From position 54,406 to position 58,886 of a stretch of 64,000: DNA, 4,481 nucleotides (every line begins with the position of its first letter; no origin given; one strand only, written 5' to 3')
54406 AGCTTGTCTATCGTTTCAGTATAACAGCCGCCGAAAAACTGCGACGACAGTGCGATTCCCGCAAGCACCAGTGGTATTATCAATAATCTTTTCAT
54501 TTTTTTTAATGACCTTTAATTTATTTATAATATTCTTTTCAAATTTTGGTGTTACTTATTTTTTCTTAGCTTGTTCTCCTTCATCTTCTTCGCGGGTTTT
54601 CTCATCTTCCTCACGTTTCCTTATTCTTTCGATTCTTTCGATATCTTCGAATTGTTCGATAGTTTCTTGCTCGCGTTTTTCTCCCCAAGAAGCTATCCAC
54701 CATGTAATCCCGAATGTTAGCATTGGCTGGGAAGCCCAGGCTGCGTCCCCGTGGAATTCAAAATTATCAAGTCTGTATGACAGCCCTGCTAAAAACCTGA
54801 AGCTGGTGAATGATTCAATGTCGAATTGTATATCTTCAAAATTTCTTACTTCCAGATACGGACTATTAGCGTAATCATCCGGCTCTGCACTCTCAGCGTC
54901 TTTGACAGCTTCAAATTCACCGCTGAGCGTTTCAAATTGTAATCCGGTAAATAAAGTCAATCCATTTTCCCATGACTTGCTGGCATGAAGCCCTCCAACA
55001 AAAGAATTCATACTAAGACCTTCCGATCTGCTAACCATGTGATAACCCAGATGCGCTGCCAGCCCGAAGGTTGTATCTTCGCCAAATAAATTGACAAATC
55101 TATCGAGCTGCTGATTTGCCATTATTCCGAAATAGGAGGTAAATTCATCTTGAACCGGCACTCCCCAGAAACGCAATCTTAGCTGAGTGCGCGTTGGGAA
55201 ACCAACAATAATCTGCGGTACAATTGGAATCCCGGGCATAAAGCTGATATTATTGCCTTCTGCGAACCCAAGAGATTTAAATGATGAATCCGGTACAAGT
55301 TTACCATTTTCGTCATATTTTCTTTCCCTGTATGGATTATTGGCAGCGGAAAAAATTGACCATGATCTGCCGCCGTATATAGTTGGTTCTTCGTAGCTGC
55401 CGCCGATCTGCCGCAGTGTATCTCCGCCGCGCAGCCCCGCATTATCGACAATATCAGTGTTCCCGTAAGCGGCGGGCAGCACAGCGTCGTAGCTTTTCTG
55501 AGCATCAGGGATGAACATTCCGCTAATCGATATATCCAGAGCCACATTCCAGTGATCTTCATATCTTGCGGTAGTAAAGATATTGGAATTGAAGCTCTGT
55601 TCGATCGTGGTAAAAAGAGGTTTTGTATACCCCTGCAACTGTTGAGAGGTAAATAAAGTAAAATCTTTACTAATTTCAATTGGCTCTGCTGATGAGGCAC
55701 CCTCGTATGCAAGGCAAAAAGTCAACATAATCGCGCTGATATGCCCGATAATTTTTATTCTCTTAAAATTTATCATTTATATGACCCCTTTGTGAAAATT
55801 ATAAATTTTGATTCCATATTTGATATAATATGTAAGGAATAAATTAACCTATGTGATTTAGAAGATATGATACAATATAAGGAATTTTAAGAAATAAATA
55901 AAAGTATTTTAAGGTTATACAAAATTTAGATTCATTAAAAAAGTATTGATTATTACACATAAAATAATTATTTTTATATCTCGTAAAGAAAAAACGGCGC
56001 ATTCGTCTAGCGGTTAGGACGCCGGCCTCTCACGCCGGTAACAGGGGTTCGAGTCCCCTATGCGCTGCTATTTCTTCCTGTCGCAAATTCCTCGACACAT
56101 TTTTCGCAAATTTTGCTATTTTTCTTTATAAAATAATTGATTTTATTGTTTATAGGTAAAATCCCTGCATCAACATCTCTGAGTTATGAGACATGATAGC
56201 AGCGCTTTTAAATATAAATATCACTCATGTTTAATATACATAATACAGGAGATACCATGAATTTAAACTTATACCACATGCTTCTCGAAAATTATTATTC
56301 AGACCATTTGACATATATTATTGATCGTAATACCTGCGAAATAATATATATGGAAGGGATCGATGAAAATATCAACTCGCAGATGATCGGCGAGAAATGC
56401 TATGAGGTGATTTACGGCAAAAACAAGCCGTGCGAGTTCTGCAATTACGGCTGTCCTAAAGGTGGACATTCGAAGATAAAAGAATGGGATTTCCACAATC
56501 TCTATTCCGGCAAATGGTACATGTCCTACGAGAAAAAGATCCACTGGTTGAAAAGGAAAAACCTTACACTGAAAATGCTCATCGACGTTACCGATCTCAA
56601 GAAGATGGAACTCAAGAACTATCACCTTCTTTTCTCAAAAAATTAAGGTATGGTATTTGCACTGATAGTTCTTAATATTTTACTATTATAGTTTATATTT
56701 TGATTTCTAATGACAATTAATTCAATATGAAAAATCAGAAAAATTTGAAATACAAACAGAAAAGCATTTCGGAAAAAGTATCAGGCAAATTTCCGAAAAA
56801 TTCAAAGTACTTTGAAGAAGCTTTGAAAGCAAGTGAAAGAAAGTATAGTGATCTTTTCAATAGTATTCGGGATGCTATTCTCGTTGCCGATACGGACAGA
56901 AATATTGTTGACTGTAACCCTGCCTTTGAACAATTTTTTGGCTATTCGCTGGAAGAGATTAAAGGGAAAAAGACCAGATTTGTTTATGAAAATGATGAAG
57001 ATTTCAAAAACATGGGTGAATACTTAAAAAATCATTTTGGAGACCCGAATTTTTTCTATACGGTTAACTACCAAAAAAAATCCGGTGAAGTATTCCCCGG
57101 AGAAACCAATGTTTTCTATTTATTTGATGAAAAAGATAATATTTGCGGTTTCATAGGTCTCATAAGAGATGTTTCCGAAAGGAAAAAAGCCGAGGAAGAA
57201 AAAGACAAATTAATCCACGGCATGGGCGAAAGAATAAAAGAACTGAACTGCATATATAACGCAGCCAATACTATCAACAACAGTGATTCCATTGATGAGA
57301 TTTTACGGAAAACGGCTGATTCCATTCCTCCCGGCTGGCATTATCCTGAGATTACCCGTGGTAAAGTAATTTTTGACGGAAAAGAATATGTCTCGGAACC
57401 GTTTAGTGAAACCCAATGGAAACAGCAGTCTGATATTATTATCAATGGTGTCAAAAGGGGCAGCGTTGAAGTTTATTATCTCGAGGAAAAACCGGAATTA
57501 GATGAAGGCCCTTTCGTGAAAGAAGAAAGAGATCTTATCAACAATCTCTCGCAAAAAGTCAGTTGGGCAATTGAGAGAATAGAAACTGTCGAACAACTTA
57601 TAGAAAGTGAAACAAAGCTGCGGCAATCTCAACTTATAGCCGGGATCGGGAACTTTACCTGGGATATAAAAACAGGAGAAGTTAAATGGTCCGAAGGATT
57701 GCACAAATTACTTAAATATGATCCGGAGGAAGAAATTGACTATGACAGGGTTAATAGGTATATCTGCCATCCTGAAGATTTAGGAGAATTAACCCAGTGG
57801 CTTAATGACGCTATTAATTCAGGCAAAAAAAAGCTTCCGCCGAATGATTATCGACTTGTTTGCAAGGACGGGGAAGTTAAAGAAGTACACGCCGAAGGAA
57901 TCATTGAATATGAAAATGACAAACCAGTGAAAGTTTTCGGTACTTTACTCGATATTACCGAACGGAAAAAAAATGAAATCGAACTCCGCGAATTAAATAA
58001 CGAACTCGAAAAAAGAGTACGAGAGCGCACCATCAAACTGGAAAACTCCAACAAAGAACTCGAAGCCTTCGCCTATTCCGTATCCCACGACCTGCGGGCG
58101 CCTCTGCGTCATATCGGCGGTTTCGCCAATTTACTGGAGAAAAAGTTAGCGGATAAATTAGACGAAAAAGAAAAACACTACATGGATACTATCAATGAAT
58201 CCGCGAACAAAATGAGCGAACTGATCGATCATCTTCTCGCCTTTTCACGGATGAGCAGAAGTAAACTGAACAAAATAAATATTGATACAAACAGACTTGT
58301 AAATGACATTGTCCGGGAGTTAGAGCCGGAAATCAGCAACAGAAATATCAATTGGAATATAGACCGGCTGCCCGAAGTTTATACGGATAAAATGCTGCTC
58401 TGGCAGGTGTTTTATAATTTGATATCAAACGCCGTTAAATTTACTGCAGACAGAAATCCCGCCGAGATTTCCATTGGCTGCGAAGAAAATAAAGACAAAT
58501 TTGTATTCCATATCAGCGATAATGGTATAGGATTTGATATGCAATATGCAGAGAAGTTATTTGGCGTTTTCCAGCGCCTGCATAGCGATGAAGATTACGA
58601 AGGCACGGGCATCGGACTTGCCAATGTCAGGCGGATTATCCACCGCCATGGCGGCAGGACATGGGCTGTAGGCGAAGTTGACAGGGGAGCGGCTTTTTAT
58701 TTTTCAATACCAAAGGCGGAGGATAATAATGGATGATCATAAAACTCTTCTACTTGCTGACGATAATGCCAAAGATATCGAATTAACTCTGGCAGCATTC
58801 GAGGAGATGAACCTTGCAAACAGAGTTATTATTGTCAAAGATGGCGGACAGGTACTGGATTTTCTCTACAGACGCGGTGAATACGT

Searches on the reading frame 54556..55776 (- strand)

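Call 37: search_protein_families(library=pfam, proteins=[window:54556-55776:-], max_evalue=0.001)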
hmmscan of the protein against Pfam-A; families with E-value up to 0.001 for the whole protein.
window:54556-55776:- (406 aa): 1 family
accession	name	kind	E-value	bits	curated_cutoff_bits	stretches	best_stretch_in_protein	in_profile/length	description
PF20230.4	DUF6588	-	1.9e-21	76.9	27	1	32-358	25-316/319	Family of unknown function (DUF6588)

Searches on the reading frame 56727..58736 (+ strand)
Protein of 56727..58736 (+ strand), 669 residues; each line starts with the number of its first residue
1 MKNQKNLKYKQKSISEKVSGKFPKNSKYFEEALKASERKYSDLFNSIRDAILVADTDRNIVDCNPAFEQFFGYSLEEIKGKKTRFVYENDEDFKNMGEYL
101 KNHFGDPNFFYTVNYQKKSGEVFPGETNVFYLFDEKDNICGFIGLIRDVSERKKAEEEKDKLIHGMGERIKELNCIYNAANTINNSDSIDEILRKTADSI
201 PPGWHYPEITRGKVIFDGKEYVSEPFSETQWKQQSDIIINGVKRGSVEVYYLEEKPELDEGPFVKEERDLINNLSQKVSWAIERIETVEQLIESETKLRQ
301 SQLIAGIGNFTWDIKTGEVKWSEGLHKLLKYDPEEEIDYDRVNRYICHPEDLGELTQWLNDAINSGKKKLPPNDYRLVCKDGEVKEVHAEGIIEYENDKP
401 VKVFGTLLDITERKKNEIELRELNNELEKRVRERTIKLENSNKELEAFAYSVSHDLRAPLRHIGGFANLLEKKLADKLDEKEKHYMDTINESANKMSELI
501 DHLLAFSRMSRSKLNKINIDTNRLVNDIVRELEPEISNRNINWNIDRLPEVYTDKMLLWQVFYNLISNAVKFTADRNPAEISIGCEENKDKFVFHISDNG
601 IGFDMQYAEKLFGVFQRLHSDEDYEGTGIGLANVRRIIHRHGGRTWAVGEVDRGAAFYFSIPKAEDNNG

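Call 37: search_protein_families(library=pfam, proteins=[window:56727-58736:+], max_evalue=0.001)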
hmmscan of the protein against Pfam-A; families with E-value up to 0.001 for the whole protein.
window:56727-58736:+ (669 aa): 8 families
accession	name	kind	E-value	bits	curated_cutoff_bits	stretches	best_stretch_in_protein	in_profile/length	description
PF02518.31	HATPase_c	-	3.1e-23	82.8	26.4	1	554-664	2-110/111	Histidine kinase-, DNA gyrase B-, and HSP90-like ATPase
PF13426.13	PAS_9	-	3.6e-21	75.8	27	1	49-151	2-103/103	PAS domain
PF08447.18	PAS_3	-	1.1e-16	61.3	25.6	2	319-406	2-88/89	PAS fold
PF00989.32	PAS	-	2.8e-14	53.5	22.6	1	40-149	3-113/113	PAS fold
PF00512.31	HisKA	-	5.7e-13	49.2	26.9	1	446-509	3-63/66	His Kinase A (phospho-acceptor) domain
PF13188.13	PAS_8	-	3.1e-11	43.2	21.8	1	39-92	2-52/65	PAS domain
PF08448.16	PAS_4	-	4.9e-10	40.1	23.1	1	44-153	1-109/110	PAS fold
PF14501.12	HATPase_c_5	-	0.00049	20.4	22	0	558-644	6-85/102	GHKL domain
